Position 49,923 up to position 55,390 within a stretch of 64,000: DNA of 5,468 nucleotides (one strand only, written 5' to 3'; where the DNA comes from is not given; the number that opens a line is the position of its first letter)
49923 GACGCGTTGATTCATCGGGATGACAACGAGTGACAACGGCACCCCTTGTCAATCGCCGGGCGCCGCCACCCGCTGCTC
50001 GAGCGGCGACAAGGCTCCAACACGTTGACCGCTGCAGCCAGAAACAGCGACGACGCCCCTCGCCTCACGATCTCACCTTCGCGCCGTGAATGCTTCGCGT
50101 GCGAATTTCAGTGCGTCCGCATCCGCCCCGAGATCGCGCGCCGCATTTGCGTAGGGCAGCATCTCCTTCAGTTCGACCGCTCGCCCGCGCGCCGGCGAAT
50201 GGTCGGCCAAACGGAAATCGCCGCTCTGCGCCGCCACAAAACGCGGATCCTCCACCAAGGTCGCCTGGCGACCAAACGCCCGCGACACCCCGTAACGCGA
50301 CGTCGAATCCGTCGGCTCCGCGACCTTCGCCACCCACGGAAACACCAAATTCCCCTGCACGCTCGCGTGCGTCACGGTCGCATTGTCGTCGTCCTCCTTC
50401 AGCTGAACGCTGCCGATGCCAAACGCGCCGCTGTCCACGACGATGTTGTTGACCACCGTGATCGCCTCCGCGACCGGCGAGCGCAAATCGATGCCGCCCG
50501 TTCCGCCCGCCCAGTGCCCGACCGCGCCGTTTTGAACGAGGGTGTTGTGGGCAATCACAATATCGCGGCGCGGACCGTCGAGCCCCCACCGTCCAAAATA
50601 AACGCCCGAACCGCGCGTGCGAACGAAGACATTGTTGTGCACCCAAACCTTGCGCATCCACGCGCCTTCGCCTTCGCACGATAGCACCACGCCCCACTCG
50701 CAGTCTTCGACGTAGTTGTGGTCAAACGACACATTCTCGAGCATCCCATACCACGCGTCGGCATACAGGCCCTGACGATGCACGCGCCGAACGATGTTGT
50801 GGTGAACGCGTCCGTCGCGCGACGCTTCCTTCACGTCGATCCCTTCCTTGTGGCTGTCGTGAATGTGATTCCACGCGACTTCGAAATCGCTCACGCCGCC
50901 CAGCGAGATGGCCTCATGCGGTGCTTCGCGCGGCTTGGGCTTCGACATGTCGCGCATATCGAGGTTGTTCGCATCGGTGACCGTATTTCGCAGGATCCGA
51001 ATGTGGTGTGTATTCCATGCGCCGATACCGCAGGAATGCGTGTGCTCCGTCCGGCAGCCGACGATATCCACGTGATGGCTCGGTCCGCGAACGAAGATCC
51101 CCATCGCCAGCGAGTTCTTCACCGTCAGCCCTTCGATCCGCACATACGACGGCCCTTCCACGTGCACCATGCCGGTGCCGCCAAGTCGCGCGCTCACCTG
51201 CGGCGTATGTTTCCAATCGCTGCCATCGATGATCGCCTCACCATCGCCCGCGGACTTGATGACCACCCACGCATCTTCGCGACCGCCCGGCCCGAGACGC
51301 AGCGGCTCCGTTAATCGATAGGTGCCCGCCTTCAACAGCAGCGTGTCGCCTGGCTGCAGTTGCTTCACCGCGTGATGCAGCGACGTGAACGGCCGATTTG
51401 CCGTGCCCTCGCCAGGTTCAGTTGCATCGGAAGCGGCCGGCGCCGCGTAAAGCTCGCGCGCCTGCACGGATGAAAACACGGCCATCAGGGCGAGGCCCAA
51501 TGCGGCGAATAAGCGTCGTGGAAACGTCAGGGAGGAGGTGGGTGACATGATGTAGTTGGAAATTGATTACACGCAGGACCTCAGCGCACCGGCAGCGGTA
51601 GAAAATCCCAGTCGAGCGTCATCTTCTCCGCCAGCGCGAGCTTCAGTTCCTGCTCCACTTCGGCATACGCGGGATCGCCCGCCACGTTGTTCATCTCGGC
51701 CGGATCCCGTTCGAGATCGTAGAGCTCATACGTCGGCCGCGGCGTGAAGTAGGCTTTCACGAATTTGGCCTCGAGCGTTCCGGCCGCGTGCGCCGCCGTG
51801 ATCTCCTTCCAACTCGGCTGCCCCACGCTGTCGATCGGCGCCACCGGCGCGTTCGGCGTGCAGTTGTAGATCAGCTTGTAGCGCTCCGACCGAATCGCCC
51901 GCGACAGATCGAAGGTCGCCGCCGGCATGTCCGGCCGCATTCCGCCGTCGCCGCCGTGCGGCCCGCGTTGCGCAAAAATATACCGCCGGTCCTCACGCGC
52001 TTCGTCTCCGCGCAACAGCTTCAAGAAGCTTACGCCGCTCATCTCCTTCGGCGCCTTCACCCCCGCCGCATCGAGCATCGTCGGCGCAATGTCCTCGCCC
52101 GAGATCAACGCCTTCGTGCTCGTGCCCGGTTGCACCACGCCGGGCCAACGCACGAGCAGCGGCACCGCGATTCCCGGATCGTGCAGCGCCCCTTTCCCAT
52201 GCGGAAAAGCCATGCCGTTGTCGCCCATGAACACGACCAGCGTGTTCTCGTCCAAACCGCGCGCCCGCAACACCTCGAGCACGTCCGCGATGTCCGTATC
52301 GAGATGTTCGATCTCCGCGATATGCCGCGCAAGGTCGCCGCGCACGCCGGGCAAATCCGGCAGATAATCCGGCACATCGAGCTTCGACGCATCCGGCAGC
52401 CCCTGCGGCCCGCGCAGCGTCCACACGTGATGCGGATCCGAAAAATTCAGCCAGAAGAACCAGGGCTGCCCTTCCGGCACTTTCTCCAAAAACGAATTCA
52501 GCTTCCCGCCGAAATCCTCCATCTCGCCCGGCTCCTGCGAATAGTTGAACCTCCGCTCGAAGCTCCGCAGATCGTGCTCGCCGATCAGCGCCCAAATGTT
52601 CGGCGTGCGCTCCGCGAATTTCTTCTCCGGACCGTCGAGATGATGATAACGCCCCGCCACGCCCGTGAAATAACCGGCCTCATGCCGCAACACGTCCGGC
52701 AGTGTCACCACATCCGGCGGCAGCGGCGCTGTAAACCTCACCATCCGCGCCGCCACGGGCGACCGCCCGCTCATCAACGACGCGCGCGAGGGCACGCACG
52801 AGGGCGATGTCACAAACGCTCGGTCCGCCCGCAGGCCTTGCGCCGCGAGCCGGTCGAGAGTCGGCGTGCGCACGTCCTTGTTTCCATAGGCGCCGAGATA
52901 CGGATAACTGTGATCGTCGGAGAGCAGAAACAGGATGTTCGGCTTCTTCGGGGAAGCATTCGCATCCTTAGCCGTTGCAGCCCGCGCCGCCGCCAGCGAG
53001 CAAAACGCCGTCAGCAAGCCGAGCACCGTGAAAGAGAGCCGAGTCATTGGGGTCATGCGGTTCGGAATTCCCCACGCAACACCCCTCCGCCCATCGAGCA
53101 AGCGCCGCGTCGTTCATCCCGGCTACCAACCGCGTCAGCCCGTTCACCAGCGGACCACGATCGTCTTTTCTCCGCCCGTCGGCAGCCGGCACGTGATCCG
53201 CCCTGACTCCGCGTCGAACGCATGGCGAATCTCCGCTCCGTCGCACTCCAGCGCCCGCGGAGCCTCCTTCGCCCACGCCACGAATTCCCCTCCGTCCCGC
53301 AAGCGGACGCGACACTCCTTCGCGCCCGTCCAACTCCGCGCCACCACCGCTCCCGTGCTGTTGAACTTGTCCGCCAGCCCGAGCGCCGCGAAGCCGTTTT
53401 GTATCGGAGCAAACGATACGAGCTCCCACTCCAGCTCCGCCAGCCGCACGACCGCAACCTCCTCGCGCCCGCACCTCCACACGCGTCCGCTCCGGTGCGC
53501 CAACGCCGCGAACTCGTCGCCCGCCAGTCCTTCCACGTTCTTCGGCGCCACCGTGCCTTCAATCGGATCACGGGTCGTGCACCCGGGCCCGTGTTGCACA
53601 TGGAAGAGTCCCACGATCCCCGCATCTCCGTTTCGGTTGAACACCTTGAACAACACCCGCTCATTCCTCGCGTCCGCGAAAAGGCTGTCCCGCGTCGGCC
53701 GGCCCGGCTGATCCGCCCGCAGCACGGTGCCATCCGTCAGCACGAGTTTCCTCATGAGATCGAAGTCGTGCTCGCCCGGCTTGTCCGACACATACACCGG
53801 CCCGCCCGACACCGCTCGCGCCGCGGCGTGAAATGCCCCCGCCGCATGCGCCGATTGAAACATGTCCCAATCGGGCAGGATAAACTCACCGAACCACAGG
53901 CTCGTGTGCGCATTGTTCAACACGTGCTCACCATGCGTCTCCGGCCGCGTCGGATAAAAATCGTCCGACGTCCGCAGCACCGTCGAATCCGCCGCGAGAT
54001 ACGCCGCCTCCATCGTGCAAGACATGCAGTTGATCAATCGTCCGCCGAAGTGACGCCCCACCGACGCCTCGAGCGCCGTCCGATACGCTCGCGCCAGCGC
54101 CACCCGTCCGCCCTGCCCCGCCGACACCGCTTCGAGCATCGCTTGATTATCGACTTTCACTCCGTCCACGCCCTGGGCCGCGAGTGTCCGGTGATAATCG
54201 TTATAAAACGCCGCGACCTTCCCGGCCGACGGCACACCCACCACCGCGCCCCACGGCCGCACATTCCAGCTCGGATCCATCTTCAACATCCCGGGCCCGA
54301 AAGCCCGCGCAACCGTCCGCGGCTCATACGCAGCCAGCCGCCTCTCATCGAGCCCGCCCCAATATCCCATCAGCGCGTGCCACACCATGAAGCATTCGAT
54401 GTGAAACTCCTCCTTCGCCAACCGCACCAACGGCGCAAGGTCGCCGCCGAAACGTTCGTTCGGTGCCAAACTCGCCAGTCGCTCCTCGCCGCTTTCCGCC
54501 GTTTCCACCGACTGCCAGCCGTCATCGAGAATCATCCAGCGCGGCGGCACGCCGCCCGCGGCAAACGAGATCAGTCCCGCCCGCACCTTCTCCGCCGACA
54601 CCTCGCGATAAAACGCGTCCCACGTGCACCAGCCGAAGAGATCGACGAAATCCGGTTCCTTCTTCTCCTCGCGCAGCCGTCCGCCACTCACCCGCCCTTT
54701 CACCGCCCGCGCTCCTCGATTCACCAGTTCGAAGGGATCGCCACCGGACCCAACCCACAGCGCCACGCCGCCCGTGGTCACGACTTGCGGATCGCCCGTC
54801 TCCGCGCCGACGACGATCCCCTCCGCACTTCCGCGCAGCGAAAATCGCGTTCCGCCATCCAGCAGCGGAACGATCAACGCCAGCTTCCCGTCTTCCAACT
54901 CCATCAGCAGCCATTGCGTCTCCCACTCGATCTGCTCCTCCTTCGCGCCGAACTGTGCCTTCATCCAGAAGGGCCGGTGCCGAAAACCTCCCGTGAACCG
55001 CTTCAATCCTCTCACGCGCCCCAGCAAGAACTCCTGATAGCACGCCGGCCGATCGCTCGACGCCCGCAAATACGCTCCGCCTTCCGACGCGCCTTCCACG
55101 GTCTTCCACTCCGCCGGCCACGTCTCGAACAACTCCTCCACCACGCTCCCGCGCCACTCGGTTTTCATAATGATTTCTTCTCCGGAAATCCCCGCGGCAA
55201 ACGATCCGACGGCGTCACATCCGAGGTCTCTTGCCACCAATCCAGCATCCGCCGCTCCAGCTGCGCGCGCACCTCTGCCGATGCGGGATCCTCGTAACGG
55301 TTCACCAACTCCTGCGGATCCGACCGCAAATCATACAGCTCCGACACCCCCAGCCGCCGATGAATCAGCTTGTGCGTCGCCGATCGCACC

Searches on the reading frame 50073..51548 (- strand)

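Call 15: search_protein_families(library=pfam, proteins=[window:50073-51548:-], max_evalue=0.001)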
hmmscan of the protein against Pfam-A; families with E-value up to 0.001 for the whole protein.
window:50073-51548:- (491 aa): 3 families
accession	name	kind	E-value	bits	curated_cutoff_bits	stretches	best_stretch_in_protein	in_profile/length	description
PF13229.12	Beta_helix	-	3.7e-16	59.6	25.9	1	128-308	3-158/158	Right handed beta helix region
PF05048.19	NosD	-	2.5e-06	27.5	23.6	0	221-309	26-170/212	Periplasmic copper-binding protein (NosD)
PF07602.17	DUF1565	-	0.00074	19.3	20.3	0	47-255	8-197/257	Protein of unknown function (DUF1565)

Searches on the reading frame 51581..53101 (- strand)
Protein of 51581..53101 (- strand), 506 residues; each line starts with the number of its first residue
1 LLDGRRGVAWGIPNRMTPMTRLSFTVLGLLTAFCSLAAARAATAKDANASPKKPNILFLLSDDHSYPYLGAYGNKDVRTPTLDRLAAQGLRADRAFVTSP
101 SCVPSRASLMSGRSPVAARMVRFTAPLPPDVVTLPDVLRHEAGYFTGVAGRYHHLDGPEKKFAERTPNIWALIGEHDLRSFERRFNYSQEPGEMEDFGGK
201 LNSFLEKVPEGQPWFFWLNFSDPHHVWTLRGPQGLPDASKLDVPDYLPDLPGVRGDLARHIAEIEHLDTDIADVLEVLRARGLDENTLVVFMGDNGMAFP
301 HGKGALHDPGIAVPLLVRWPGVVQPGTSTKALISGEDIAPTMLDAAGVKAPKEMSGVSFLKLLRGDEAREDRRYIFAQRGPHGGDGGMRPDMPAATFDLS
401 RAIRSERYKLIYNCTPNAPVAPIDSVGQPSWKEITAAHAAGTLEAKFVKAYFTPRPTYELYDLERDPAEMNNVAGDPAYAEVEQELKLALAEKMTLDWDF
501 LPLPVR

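Call 15: search_protein_families(library=pfam, proteins=[window:51581-53101:-], max_evalue=0.001)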
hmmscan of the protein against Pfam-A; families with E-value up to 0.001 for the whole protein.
window:51581-53101:- (506 aa): 3 families
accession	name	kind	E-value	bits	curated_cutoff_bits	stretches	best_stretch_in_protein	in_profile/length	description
PF00884.28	Sulfatase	-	8.9e-43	147.2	25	1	54-348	1-301/301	Sulfatase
PF16347.10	SGSH_C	-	3.6e-27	95.8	29.3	2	303-376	8-81/154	N-sulphoglucosamine sulphohydrolase, C-terminal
PF01663.27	Phosphodiest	-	1.7e-07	31.6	23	1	252-298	183-222/342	Type I phosphodiesterase / nucleotide pyrophosphatase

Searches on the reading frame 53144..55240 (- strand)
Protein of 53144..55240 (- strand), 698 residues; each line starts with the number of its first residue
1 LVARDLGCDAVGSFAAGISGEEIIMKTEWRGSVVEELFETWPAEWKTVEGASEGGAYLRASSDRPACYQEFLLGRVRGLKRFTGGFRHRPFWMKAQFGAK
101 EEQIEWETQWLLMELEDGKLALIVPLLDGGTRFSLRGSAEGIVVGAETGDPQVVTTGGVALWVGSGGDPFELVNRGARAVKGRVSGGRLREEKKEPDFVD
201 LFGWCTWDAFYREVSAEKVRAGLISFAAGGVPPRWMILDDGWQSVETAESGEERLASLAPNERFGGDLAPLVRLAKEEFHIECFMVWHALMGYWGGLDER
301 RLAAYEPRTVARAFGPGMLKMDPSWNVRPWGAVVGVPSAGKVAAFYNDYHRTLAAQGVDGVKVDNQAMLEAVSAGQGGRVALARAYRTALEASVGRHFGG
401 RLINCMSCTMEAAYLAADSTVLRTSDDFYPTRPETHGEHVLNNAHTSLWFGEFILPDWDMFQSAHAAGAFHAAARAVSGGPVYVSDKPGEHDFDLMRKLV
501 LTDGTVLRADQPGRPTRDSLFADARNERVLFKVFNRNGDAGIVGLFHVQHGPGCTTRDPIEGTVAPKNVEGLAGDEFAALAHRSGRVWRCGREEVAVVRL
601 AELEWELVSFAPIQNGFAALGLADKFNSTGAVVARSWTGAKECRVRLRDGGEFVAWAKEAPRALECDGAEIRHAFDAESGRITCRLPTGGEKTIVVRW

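Call 17: search_protein_families(library=pfam, proteins=[window:53144-55240:-], max_evalue=0.001)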
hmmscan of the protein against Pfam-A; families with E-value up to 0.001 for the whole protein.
window:53144-55240:- (698 aa): 1 family
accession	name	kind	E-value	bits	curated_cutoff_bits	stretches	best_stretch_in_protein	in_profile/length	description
PF05691.18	Raffinose_syn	-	3.6e-145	485.1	20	1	48-684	38-748/750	Raffinose synthase or seed imbibition protein Sip1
